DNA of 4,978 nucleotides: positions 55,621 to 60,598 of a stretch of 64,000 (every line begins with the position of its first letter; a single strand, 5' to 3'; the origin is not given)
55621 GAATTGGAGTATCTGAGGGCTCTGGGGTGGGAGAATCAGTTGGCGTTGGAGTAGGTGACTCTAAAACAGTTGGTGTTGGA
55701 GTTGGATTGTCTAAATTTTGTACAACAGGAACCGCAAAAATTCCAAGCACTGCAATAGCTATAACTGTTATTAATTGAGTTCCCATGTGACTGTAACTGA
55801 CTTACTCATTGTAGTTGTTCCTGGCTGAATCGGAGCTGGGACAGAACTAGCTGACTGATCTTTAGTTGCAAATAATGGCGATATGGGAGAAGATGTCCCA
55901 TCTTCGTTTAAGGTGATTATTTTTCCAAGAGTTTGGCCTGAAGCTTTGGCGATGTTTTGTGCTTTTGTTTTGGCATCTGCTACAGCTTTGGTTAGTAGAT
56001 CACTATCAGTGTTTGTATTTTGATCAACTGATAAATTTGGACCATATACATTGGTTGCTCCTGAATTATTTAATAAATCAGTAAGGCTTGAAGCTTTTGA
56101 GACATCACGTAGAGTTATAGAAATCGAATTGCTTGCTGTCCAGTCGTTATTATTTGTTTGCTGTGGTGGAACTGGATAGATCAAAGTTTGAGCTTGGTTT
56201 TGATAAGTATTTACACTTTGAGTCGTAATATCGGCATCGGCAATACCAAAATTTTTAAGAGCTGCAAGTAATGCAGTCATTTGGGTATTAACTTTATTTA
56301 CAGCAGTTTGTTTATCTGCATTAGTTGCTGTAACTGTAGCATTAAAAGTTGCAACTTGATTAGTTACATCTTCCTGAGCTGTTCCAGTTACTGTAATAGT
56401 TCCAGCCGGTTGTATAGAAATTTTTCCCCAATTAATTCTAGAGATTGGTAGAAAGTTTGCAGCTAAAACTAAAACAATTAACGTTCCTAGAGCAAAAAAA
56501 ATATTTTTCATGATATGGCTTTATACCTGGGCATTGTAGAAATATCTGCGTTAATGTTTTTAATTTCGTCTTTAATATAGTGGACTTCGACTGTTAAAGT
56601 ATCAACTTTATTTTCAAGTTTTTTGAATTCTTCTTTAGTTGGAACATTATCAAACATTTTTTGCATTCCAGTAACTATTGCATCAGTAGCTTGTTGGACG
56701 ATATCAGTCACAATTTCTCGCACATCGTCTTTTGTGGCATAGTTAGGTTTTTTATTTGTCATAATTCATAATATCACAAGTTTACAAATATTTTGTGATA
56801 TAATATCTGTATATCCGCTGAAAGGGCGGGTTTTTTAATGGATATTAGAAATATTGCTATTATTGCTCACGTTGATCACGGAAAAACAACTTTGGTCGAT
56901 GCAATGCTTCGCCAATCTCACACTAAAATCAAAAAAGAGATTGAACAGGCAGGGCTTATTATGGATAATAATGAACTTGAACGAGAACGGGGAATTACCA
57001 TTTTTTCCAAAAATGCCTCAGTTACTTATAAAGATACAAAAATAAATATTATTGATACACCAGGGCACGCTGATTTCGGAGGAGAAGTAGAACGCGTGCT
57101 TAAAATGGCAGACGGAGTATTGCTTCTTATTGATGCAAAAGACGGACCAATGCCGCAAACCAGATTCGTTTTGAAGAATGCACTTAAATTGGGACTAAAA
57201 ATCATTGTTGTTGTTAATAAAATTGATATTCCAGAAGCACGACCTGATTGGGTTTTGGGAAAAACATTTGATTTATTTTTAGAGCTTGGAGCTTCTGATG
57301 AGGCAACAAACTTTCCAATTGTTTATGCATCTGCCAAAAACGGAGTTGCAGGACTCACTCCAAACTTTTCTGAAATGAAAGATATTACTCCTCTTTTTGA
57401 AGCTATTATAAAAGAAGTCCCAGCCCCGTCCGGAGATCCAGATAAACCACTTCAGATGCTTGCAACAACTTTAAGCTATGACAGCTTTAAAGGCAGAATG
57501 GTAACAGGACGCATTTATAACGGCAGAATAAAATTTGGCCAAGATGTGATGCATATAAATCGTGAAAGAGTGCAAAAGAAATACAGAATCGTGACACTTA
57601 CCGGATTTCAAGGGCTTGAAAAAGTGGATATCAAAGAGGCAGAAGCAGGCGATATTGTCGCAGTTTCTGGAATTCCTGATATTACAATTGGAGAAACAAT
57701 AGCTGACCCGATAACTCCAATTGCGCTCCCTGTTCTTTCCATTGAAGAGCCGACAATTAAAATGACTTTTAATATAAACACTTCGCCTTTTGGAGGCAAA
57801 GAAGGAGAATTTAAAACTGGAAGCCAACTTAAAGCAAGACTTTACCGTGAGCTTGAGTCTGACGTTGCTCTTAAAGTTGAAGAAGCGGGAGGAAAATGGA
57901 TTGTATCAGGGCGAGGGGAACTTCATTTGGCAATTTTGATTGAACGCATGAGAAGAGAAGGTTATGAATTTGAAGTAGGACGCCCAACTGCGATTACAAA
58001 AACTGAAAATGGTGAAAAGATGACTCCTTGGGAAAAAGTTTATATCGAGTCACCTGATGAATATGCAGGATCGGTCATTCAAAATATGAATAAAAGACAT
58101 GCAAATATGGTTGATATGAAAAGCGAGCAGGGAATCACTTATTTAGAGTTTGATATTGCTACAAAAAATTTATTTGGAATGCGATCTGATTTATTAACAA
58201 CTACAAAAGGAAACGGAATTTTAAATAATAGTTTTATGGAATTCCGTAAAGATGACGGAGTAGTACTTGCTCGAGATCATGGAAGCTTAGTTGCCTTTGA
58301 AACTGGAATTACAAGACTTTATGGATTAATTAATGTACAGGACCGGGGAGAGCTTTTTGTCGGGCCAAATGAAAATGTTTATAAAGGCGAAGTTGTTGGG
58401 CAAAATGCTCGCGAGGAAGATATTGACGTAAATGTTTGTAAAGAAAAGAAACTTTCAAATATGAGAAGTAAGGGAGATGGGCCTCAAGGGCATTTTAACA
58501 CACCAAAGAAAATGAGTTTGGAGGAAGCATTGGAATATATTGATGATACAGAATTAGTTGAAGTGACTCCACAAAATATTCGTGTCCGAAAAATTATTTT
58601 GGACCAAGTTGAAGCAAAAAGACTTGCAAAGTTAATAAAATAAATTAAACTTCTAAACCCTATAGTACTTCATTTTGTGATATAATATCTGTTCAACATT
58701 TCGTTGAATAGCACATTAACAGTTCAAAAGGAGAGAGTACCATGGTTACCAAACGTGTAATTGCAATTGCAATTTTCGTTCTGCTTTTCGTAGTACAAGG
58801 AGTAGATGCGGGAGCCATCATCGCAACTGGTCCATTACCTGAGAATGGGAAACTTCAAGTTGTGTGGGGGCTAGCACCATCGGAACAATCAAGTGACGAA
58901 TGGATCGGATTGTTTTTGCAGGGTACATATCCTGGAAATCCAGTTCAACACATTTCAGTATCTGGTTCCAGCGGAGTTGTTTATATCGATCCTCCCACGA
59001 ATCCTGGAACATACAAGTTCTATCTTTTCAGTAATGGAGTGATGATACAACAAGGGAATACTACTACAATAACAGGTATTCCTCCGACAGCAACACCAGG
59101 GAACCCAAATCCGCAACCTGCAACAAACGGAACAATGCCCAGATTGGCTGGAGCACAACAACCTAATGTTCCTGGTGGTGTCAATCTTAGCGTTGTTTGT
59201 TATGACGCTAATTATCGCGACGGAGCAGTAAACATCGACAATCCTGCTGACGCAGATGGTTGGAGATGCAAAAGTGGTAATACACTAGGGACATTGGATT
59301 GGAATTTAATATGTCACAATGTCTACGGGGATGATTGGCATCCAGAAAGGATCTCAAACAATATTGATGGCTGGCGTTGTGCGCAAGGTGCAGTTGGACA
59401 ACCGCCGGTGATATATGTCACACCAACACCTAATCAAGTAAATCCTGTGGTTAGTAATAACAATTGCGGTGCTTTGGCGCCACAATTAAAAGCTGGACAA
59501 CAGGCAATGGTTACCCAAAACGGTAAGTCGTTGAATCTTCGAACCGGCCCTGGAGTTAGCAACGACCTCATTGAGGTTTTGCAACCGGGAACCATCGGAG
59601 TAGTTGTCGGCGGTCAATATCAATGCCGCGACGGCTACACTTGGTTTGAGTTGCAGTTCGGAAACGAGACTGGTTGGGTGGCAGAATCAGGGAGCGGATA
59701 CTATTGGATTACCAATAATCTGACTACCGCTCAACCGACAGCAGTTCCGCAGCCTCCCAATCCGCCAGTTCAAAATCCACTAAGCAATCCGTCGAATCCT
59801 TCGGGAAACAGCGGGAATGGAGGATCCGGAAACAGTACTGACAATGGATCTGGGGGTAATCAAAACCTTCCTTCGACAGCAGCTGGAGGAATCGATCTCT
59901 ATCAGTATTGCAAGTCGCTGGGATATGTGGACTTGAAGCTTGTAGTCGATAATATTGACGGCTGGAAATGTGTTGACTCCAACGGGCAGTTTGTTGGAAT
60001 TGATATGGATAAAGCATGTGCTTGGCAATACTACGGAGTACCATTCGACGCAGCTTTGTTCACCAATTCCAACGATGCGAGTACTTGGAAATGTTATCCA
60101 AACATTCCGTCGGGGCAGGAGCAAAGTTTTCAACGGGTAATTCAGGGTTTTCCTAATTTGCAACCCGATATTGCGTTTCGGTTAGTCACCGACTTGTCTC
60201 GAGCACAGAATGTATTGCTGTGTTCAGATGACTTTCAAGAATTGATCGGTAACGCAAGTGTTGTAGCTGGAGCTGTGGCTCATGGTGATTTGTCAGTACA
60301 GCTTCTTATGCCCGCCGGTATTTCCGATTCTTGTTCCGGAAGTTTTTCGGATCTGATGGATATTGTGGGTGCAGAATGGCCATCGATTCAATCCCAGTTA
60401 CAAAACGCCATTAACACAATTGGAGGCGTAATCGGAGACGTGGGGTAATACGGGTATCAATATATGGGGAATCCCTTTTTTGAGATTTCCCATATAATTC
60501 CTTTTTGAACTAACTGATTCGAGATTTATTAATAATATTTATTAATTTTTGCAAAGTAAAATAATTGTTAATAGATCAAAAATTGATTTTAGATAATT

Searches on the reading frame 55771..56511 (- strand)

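Call 66: search_protein_families(library=pfam, proteins=[window:55771-56511:-], max_evalue=0.001)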
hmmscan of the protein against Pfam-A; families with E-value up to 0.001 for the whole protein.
window:55771-56511:- (246 aa): 1 family
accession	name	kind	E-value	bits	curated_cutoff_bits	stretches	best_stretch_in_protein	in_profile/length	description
PF04402.19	SIMPL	-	3.8e-44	151.8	25.2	1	39-243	1-205/205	Protein of unknown function (DUF541)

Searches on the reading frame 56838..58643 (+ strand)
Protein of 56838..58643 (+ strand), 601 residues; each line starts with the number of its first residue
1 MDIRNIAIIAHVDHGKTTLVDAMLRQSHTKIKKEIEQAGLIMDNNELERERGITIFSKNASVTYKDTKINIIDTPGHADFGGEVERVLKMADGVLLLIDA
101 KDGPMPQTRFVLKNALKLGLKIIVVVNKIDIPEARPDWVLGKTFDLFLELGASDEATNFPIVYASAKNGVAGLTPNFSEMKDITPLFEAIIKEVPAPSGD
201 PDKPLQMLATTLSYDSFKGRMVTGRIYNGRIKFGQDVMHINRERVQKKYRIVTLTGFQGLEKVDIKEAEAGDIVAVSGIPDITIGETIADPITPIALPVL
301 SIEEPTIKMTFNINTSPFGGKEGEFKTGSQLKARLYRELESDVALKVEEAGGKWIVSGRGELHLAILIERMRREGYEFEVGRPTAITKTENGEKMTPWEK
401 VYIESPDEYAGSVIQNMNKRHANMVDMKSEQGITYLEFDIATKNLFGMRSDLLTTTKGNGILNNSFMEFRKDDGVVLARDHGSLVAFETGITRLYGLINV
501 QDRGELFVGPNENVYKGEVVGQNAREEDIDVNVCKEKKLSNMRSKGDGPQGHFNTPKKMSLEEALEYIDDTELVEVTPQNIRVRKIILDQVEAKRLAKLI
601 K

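Call 66: search_protein_families(library=pfam, proteins=[window:56838-58643:+], max_evalue=0.001)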
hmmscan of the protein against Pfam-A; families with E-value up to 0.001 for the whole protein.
window:56838-58643:+ (601 aa): 7 families
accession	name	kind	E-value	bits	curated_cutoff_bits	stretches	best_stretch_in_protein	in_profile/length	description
PF00009.33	GTP_EFTU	-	5.6e-57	192.8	26.5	1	2-195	2-187/188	Elongation factor Tu GTP binding domain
PF21018.2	BipA_C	-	2.3e-41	140.4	23.8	1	482-589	2-109/110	TypA/BipA C-terminal domain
PF00679.30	EFG_C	-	6.2e-16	58.6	27.9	1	397-476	5-85/89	Elongation factor G C-terminus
PF03144.31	GTP_EFTU_D2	-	1.8e-12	48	30.3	1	219-289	1-73/73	Elongation factor Tu domain 2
PF22042.2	EF-G_D2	-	2.6e-08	34.3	27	1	212-288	9-81/84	Elongation factor G domain 2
PF01926.29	MMR_HSR1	-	1.9e-07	31.7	21.9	1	6-128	2-113/113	50S ribosome-binding GTPase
PF14492.12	EFG_III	-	7.5e-07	29.6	27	1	330-381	20-74/75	Elongation Factor G, domain III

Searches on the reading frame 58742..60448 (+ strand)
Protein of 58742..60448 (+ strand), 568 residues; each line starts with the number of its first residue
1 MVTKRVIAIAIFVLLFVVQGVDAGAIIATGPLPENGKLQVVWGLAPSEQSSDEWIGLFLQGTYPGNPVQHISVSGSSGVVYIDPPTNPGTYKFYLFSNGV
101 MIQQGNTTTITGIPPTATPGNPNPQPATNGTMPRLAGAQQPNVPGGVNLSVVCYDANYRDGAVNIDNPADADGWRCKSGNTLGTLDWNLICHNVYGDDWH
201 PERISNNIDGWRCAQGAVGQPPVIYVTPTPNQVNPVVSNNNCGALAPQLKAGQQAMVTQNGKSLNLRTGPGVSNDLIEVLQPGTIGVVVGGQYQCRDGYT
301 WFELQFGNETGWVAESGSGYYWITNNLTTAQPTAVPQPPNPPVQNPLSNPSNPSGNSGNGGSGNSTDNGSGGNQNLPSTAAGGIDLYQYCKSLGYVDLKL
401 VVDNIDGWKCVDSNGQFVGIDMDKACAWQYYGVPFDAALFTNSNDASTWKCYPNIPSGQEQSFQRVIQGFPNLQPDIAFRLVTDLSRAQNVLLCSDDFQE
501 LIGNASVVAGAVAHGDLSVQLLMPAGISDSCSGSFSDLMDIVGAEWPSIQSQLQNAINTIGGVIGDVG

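Call 66: search_protein_families(library=pfam, proteins=[window:58742-60448:+], max_evalue=0.001)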
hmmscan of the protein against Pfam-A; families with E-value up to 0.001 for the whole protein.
window:58742-60448:+ (568 aa): 1 family
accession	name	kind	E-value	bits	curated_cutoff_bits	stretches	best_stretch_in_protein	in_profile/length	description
PF08239.17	SH3_3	-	3.5e-05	24.3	27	1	263-316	2-51/54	Bacterial SH3 domain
